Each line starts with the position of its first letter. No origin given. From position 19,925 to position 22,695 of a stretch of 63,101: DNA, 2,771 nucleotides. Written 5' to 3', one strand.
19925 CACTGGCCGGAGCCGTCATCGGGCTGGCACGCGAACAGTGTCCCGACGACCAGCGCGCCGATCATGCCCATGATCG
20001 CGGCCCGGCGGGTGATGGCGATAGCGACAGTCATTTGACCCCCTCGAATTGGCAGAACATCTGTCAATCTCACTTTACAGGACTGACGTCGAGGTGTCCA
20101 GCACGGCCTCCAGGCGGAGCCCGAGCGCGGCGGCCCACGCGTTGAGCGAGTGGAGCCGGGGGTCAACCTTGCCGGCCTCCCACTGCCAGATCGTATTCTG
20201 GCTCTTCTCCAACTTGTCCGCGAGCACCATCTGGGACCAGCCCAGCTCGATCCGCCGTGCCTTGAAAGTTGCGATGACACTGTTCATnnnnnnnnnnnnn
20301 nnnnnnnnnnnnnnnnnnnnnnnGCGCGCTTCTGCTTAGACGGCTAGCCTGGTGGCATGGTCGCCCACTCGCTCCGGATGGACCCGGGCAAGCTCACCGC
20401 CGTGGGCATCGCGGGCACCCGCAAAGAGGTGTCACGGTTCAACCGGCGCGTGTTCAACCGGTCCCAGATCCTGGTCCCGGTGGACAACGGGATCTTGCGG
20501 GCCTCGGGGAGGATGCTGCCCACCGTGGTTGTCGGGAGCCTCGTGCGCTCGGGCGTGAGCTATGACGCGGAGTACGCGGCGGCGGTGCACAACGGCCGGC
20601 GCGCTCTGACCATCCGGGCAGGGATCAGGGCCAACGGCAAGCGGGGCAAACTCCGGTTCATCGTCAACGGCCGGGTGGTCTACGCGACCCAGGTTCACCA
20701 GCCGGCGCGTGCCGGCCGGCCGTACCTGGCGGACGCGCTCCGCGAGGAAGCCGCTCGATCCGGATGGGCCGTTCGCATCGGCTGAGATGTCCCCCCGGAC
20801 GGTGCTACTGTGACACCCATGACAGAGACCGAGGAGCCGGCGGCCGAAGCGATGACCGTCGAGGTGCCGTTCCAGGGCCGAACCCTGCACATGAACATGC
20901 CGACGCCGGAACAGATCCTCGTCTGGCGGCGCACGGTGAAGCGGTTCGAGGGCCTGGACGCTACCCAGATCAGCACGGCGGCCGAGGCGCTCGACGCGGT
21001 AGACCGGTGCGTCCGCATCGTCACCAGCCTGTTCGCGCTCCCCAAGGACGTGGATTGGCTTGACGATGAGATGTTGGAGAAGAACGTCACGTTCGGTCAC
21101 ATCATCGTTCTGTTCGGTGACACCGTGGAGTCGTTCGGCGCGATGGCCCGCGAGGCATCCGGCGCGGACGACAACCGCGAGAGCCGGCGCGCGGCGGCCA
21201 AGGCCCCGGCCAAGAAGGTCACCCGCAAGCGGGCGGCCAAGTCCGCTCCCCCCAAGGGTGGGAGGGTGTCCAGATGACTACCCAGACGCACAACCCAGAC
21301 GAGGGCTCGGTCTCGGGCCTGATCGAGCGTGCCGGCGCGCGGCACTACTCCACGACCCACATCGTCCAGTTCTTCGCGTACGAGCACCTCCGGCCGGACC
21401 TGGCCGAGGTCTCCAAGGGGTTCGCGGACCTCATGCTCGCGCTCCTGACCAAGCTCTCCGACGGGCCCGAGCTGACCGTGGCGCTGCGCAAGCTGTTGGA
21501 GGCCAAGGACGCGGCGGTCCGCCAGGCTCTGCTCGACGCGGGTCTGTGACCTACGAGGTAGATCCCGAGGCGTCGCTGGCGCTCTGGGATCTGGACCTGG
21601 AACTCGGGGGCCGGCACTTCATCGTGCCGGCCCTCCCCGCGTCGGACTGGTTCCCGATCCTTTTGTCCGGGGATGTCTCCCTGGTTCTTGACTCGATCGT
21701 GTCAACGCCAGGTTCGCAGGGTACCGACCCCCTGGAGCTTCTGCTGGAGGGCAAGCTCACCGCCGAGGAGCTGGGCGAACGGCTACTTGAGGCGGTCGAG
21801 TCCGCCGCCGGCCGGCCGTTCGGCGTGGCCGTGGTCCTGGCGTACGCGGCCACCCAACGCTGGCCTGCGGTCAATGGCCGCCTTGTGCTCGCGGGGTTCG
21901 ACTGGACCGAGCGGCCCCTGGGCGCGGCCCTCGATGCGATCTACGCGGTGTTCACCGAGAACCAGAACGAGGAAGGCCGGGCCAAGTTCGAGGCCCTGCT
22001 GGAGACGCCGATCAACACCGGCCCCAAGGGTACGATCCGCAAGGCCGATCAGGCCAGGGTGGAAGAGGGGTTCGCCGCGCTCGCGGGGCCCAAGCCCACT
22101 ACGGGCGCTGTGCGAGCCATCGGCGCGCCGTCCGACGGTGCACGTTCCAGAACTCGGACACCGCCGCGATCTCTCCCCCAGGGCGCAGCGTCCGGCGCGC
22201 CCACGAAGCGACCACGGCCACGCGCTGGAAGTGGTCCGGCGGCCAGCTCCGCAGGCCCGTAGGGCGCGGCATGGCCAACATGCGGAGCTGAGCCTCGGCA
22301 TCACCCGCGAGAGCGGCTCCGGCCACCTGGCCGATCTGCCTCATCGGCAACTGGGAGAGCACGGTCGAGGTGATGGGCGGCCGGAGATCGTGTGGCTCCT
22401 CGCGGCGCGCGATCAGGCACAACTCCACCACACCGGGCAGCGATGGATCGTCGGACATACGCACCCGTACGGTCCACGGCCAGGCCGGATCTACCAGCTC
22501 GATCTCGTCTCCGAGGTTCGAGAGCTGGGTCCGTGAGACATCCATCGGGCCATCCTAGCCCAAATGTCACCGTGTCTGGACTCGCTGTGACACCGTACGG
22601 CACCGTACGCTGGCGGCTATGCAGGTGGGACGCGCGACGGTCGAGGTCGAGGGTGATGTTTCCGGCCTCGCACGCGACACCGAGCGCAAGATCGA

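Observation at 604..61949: Genome-wide 18-bp inverted repeat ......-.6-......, at promoters and also buried inside ORFs against codon bias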

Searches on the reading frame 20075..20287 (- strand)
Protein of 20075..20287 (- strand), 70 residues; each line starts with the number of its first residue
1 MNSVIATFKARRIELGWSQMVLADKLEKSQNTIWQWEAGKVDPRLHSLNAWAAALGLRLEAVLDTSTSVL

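Call 18: search_protein_families(library=pfam, proteins=[window:20075-20287:-], max_evalue=0.01)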
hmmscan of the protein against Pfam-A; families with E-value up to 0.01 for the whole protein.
window:20075-20287:- (70 aa): 4 families
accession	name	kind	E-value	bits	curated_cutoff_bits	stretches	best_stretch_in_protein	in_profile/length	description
PF01381.28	HTH_3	-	5.7e-10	39.5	23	1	9-60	2-53/55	Helix-turn-helix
PF13560.12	HTH_31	-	4.7e-08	33.7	27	1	7-58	5-57/64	Helix-turn-helix domain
PF12844.13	HTH_19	-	9e-05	22.8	30.2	1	9-64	5-60/64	Helix-turn-helix domain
PF00157.23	Pou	-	0.0044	17.4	27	1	6-30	11-41/72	Pou domain - N-terminal to homeobox domain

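Call 33: search_protein_families(library=phrogs, proteins=[window:20075-20287:-], max_evalue=0.001)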
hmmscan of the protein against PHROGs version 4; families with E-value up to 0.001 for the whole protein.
window:20075-20287:- (70 aa): 13 families
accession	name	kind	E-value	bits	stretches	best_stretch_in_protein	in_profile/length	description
phrog_3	-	transcription regulation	1.8e-09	38.9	1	6-57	91-139/430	transcriptional repressor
phrog_2328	-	transcription regulation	5.2e-09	37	1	12-60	24-72/128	transcriptional repressor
phrog_8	-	transcription regulation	1.5e-08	35.5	1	10-63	165-216/346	transcriptional regulator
phrog_1373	-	transcription regulation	9.4e-08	33.2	1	8-63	68-123/166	transcriptional regulator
phrog_38027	-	transcription regulation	1.4e-07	32.7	1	7-62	72-127/143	transcriptional repressor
phrog_4836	-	transcription regulation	1.6e-07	32.1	1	3-62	75-134/194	CII-like regulator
phrog_7950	-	transcription regulation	3.3e-06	28.1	1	6-39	10-43/68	transcriptional repressor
phrog_2439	-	transcription regulation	4.2e-06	26.9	1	11-58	15-62/367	transcriptional regulator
phrog_2104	-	unknown function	1e-05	26.7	1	9-46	45-82/103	-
phrog_4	-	transcription regulation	2.3e-05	24.6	1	9-61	142-190/400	transcriptional repressor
phrog_5823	-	transcription regulation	4.6e-05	23.7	1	9-63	12-67/404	transcriptional regulator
phrog_7241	-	transcription regulation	0.00035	21.6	1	8-61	66-119/122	transcriptional regulator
phrog_2339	-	DNA, RNA and nucleotide metabolism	0.00046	21.1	1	3-61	25-84/98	HTH DNA binding protein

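Call 98: search_protein_families(library=ncbifam, proteins=[window:20075-20287:-], max_evalue=0.01)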
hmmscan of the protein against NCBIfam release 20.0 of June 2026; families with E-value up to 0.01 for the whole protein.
window:20075-20287:- (70 aa): 9 families
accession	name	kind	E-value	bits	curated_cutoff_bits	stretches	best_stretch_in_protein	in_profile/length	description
TIGR03070.1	couple_hipB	subfamily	2.7e-10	40.1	71.65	1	8-59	7-58/58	type II toxin-antitoxin system Y4mF family antitoxin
NF041951.1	phage_RstR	subfamily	2e-06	28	80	1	6-63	5-62/108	RstR family transcriptional repressor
NF007257.0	PRK09706.1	subfamily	6.9e-06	25.9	101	1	8-55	10-57/135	transcriptional repressor DicA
NF052239.1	antitox_spr1629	equivalog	8.7e-05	21.8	335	1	11-53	10-52/377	spr1629 family repressor/antitoxin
TIGR00270.2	TIGR00270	equivalog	0.00017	21.4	110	1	9-59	81-131/159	multiprotein bridging factor aMBF1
NF047542.1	telomere_Tap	equivalog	0.00044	19.1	600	1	12-55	26-69/695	telomere-associated protein Tap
NF047948.1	male_kill_WMK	equivalog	0.001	18.6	300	1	8-65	167-224/300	WO male-killing family protein Wmk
TIGR03830.1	CxxCG_CxxCG_HTH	subfamily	0.0057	16.5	61.8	1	9-45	71-107/127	type II TA system antitoxin MqsA family protein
NF041265.1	NadS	equivalog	0.0071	16.6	60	1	5-44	32-71/94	NadS family protein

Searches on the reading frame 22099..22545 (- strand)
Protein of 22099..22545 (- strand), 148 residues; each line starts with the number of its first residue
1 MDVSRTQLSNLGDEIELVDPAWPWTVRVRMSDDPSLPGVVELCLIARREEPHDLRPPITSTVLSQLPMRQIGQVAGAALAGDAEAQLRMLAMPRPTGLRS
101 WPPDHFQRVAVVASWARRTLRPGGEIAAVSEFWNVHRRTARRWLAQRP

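Call 18: search_protein_families(library=pfam, proteins=[window:22099-22545:-], max_evalue=0.01)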
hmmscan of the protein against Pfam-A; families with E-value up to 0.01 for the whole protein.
window:22099-22545:- (148 aa): 1 family
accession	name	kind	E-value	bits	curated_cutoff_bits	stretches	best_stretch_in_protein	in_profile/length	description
PF13384.12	HTH_23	-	0.0049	17.1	24.6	0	113-145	8-39/50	Homeodomain-like domain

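Call 32: search_solved_structures(query=window:22099-22545:-, max_evalue=10)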
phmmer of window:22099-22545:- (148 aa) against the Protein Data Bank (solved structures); distinct sequences matched with E-value up to 10: 0.

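Call 33: search_protein_families(library=phrogs, proteins=[window:22099-22545:-], max_evalue=0.001)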
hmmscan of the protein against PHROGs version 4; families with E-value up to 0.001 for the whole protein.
window:22099-22545:- (148 aa): 0 families

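Call 98: search_protein_families(library=ncbifam, proteins=[window:22099-22545:-], max_evalue=0.01)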
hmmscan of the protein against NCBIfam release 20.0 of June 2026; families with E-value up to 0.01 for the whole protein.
window:22099-22545:- (148 aa): 0 families
